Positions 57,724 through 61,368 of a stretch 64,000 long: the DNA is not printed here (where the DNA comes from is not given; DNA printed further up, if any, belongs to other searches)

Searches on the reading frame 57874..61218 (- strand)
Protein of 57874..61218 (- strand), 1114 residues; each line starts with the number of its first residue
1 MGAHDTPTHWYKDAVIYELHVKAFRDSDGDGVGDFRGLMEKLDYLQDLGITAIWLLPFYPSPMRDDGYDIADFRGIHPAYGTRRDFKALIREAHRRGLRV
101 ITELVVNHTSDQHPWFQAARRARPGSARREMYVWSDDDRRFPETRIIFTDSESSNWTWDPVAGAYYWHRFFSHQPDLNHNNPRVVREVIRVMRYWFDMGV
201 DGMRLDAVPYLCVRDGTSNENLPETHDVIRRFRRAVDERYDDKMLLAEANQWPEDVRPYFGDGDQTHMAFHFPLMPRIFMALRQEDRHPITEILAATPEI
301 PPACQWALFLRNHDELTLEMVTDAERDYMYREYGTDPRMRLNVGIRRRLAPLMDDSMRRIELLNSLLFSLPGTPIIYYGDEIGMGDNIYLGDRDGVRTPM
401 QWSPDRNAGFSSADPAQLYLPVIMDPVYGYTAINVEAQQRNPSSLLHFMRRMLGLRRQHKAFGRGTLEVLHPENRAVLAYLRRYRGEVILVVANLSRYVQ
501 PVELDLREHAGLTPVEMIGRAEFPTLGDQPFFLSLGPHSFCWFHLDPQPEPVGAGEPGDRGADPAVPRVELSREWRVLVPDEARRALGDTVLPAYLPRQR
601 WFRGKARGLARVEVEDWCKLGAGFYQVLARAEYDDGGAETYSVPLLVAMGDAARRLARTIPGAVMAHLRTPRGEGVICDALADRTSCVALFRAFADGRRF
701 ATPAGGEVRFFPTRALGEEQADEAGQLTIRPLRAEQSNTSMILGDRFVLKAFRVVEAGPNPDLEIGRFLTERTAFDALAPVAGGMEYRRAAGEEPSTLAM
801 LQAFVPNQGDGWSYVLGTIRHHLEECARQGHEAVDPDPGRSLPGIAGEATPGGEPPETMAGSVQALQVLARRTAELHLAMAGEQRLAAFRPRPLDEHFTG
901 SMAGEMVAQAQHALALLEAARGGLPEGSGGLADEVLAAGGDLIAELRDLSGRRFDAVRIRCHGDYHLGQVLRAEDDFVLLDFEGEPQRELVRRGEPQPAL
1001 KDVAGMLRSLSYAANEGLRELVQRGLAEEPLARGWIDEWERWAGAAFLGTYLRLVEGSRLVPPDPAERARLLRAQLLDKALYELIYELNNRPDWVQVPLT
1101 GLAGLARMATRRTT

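Call 38: search_protein_families(library=pfam, proteins=[window:57874-61218:-], max_evalue=0.00001)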
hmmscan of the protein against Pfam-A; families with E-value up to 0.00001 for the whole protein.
window:57874-61218:- (1114 aa): 3 families
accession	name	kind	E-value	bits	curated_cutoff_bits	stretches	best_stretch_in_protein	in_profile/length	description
PF00128.31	Alpha-amylase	-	4.5e-97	326.5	22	1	22-464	5-445/446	Alpha amylase, catalytic domain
PF16657.11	Malt_amylase_C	-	5.2e-26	91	27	1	465-542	1-75/75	Maltogenic Amylase, C-terminal domain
PF18085.6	Mak_N_cap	-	8.8e-09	36.7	22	1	595-683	1-87/87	Maltokinase N-terminal cap domain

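Call 39: find_homologous_proteins(query=window:57874-61218:-, max_evalue=1e-50)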
Query window:57874-61218:- (1114 aa): 8000 proteins with E <= 1e-50 among 8000 candidates; the best 120 are listed.
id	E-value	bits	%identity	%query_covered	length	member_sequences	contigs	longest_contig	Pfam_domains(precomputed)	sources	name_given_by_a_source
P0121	0.0e+0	2587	100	100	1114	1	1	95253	PF00128.32,PF18085.7,PF16657.12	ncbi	-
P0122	0.0e+0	1570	63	98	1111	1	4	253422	PF00128.32,PF18085.7,PF16657.12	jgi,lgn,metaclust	metaclust:\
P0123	0.0e+0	1570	62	99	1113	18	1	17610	PF00128.32,PF18085.7,PF16657.12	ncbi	-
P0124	0.0e+0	1568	62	99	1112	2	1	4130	PF00128.32,PF18085.7,PF16657.12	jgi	jgi:maltose alpha-D-glucosyltransferase/alpha-amylase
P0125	0.0e+0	1551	63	99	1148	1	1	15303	PF00128.32,PF18085.7,PF16657.12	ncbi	-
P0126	0.0e+0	1545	64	98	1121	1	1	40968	PF00128.32,PF16657.12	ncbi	-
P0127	0.0e+0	1541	61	99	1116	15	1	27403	PF00128.32,PF18085.7,PF16657.12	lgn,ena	-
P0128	0.0e+0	1537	62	99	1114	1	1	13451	PF00128.32,PF18085.7,PF16657.12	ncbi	-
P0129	0.0e+0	1533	62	98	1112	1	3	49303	PF00128.32,PF18085.7,PF16657.12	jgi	jgi:maltose alpha-D-glucosyltransferase/alpha-amylase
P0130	0.0e+0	1532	63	98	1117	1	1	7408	PF00128.32,PF18085.7,PF16657.12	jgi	-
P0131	0.0e+0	1532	62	99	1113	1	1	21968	PF00128.32,PF18085.7,PF16657.12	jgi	-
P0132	0.0e+0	1531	62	99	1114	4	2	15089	PF00128.32,PF18085.7,PF16657.12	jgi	jgi:maltose alpha-D-glucosyltransferase/alpha-amylase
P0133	0.0e+0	1530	61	98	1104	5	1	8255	PF00128.32,PF18085.7,PF16657.12,PF01636.30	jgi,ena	-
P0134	0.0e+0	1528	63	99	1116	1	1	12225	PF00128.32,PF18085.7,PF16657.12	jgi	jgi:maltose alpha-D-glucosyltransferase/alpha-amylase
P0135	0.0e+0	1527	62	99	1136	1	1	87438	PF00128.32,PF18085.7,PF16657.12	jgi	jgi:maltose alpha-D-glucosyltransferase/alpha-amylase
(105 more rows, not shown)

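Call 43: find_encoding_contigs(protein=P0121, flank=2000, max_places=3)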
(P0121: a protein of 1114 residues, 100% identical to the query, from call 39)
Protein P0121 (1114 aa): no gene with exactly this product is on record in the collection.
